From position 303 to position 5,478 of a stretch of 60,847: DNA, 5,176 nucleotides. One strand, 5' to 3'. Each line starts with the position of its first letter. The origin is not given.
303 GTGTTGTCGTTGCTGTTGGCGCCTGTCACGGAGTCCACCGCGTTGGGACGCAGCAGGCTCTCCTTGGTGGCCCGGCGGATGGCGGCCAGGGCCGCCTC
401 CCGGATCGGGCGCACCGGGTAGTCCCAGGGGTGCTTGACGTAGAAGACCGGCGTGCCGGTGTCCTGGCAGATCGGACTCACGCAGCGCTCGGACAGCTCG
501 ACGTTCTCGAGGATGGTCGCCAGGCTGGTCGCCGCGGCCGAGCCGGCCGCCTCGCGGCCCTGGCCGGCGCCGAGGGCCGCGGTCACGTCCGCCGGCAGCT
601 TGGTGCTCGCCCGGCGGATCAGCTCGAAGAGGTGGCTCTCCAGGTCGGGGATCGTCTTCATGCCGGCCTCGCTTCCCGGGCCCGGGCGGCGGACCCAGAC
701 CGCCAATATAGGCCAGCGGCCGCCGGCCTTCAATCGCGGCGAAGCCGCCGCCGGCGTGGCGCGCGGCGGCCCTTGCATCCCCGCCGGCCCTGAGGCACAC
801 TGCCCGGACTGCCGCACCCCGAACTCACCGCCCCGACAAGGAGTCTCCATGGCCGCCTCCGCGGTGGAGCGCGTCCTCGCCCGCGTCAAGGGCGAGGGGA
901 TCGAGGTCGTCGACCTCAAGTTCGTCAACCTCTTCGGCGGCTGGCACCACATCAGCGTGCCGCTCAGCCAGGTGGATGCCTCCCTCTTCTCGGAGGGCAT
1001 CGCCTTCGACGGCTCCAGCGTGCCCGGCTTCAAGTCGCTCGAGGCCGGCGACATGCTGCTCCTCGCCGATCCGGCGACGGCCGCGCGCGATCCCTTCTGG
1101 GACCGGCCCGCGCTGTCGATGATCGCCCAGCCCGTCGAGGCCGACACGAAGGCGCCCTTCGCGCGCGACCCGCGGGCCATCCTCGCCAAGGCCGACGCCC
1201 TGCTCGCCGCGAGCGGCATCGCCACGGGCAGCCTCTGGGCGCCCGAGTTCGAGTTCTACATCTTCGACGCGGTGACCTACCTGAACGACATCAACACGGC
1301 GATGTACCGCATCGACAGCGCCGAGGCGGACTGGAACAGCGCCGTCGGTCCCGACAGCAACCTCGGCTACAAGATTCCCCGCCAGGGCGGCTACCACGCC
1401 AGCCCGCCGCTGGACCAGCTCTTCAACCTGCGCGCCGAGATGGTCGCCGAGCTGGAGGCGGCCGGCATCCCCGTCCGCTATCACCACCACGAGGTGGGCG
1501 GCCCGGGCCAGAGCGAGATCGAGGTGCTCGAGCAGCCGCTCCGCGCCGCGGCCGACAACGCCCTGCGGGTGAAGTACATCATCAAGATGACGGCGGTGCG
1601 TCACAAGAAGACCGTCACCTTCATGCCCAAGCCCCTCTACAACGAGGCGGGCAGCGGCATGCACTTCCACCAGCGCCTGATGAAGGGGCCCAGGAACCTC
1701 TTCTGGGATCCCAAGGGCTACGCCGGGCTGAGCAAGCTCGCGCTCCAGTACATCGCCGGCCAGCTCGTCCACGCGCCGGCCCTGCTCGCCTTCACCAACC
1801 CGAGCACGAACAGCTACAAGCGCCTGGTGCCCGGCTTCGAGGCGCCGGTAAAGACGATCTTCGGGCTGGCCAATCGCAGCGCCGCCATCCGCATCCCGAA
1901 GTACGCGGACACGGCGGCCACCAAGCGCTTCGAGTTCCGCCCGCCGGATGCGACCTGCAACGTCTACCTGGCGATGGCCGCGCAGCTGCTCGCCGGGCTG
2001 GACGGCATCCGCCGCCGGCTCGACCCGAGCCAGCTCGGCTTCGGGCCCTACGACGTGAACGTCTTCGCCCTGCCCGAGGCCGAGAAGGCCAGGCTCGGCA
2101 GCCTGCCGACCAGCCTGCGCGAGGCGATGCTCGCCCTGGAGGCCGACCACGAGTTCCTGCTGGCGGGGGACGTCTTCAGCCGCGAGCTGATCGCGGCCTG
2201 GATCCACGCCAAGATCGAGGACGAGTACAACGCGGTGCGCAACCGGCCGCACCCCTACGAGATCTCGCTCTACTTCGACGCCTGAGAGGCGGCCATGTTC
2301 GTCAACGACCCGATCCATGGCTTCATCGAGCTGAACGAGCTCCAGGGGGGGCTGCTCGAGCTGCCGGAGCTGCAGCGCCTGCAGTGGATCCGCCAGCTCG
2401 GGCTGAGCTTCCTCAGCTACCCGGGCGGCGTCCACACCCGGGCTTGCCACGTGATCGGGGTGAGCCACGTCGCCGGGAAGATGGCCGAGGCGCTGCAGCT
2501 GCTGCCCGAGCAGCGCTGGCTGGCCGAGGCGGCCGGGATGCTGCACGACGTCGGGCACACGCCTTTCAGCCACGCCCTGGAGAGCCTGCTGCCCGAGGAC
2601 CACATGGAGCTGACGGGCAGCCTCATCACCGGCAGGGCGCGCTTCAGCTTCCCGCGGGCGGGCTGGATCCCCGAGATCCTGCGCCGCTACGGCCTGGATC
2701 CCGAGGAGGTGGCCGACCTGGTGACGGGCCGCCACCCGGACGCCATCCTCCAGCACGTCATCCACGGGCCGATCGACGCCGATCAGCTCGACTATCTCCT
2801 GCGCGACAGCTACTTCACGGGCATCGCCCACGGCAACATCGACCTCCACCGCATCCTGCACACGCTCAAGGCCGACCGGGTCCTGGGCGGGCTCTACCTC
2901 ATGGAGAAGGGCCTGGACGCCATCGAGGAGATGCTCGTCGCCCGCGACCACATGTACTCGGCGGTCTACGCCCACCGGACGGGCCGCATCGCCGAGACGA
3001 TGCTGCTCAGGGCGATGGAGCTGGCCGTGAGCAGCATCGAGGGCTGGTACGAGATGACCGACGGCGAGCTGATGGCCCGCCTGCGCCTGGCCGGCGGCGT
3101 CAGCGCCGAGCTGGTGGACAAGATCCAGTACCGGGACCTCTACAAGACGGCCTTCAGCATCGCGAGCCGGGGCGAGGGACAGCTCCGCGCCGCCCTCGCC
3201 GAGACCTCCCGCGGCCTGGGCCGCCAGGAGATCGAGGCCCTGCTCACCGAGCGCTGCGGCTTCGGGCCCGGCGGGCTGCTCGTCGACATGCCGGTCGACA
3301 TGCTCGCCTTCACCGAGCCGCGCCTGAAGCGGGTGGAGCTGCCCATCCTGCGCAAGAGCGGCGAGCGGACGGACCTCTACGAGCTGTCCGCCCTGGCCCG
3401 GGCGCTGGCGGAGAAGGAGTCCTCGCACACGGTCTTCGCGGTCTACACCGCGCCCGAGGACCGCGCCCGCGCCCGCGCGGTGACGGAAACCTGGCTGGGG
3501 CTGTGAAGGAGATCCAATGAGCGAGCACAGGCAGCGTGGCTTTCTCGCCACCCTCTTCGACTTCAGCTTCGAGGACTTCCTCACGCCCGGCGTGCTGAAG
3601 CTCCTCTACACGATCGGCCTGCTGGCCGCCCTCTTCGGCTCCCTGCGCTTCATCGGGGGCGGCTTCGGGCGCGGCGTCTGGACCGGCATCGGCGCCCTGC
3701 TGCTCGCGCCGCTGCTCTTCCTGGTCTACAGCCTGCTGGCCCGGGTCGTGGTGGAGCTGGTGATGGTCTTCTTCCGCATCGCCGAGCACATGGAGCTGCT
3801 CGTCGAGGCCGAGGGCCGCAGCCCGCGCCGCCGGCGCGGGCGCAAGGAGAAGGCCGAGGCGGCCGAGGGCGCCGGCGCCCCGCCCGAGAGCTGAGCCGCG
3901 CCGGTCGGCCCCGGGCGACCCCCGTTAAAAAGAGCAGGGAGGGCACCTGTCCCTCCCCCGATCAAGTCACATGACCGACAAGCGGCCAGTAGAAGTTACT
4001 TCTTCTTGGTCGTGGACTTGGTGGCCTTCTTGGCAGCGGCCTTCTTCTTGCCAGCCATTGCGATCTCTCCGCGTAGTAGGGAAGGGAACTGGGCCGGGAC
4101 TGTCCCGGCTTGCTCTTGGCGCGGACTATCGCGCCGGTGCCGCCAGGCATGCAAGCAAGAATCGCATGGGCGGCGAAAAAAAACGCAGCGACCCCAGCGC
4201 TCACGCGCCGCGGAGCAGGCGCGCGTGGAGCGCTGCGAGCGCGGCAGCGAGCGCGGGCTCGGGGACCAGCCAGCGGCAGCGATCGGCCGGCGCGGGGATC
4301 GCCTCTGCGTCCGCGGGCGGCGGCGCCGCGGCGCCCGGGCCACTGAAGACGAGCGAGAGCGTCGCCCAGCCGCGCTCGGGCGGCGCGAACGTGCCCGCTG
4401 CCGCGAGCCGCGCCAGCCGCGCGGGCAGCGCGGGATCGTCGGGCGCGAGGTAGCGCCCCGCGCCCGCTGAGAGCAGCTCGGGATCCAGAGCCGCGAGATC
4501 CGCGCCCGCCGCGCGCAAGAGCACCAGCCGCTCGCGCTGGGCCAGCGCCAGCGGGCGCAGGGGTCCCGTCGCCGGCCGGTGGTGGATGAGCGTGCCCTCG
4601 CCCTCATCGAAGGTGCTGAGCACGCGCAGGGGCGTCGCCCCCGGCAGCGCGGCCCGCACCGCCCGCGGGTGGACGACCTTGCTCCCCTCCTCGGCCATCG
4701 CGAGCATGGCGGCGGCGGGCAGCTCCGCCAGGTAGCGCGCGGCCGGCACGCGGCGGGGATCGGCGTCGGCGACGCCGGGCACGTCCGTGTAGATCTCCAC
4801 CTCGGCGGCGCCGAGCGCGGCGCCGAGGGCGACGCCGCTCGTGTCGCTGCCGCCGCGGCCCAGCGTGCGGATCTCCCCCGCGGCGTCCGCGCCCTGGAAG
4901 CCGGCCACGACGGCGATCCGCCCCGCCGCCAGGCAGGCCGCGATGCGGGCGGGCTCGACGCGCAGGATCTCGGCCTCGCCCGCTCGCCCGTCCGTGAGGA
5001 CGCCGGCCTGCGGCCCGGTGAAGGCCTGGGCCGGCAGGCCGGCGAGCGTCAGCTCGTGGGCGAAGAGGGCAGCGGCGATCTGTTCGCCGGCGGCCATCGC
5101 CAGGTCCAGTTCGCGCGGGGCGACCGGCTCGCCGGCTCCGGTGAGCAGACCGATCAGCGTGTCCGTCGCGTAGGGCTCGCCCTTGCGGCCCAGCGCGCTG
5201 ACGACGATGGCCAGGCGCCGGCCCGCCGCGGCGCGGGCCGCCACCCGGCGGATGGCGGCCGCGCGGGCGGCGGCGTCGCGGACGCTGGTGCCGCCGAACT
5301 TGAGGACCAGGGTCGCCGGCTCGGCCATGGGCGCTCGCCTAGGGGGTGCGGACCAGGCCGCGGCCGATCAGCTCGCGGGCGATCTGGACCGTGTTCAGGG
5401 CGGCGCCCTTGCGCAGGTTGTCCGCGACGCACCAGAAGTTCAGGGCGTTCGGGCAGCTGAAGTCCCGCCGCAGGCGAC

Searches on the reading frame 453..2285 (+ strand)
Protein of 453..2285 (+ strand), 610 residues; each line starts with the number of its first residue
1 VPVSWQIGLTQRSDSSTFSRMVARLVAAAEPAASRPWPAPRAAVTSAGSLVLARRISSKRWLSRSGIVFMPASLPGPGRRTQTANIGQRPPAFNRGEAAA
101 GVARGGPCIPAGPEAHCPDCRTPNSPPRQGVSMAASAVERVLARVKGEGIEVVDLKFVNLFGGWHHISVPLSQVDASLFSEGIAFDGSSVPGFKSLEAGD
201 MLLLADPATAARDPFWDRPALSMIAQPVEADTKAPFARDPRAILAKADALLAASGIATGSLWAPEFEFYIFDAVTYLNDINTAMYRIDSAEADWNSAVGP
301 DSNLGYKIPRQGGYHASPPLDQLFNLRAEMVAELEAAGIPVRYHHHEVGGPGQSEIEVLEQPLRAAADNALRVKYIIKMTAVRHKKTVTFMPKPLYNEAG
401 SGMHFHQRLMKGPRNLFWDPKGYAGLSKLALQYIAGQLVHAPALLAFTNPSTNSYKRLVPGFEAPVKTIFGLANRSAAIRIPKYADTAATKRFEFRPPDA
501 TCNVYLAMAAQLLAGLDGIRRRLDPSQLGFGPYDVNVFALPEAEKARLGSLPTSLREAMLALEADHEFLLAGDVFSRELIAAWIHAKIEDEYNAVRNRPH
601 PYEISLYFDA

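Call 21: search_protein_families(library=pfam, proteins=[window:453-2285:+], max_evalue=0.00001)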
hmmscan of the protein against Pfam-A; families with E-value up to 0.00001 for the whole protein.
window:453-2285:+ (610 aa): 2 families
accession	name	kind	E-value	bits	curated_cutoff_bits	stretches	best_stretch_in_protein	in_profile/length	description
PF00120.29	Gln-synt_C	-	3.3e-105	352.4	24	1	238-607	2-344/344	Glutamine synthetase, catalytic domain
PF03951.24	Gln-synt_N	-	5.8e-21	74.3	33.4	1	150-226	2-78/82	Glutamine synthetase, beta-Grasp domain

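Call 41: find_encoding_contigs(protein=window:453-2285:+, flank=10000, max_places=4)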
Protein window:453-2285:+ (610 aa): no gene with exactly this product is on record in the collection.
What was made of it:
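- Tried and rejected: Extending the contig: The look-up through the GlnA-like ORF found nothing on record (call 41).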

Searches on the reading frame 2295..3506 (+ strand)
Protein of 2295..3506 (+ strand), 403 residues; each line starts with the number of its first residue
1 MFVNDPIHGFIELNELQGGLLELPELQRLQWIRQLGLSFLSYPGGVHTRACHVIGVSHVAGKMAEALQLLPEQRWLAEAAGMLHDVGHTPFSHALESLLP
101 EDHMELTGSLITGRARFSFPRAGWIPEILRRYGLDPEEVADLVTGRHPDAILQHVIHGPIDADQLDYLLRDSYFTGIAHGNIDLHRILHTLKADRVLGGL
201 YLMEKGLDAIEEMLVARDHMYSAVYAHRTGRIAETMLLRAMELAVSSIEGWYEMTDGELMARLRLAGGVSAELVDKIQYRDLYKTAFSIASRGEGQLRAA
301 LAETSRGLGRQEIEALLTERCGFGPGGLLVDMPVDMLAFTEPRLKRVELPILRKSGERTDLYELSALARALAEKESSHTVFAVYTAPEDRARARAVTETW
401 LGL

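Call 21: search_protein_families(library=pfam, proteins=[window:2295-3506:+], max_evalue=0.00001)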
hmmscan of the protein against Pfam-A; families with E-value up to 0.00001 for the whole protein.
window:2295-3506:+ (403 aa): 2 families
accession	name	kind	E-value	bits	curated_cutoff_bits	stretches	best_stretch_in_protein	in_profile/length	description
PF19276.4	HD_assoc_2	-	2e-30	106.4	23.1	1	182-403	1-213/222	HD associated region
PF01966.28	HD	-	1.8e-08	35.1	22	1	50-110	2-65/116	HD domain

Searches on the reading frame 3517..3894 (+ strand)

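Call 21: search_protein_families(library=pfam, proteins=[window:3517-3894:+], max_evalue=0.00001)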
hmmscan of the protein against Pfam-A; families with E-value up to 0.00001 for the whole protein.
window:3517-3894:+ (125 aa): 1 family
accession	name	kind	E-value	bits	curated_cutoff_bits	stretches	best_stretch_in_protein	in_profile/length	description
PF14110.11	DUF4282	-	7.8e-18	65.3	27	1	15-95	1-84/86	Domain of unknown function (DUF4282)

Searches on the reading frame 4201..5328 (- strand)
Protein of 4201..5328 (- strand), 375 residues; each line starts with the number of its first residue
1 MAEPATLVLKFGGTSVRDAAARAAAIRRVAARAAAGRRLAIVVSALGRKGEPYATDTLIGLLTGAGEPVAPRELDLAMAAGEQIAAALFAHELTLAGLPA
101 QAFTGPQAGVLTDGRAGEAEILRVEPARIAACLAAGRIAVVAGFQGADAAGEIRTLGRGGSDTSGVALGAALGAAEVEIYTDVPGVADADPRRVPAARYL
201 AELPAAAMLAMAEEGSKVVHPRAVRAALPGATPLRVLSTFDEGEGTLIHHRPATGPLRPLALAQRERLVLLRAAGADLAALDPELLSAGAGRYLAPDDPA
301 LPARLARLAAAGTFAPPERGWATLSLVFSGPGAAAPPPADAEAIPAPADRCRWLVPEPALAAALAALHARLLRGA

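Call 68: search_protein_families(library=pfam, proteins=[window:4201-5328:-], max_evalue=0.001)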
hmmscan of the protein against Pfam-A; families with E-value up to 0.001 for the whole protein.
window:4201-5328:- (375 aa): 1 family
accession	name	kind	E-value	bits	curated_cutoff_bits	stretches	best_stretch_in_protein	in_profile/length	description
PF00696.33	AA_kinase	-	7e-41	140.9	24.9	1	6-237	2-233/234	Amino acid kinase family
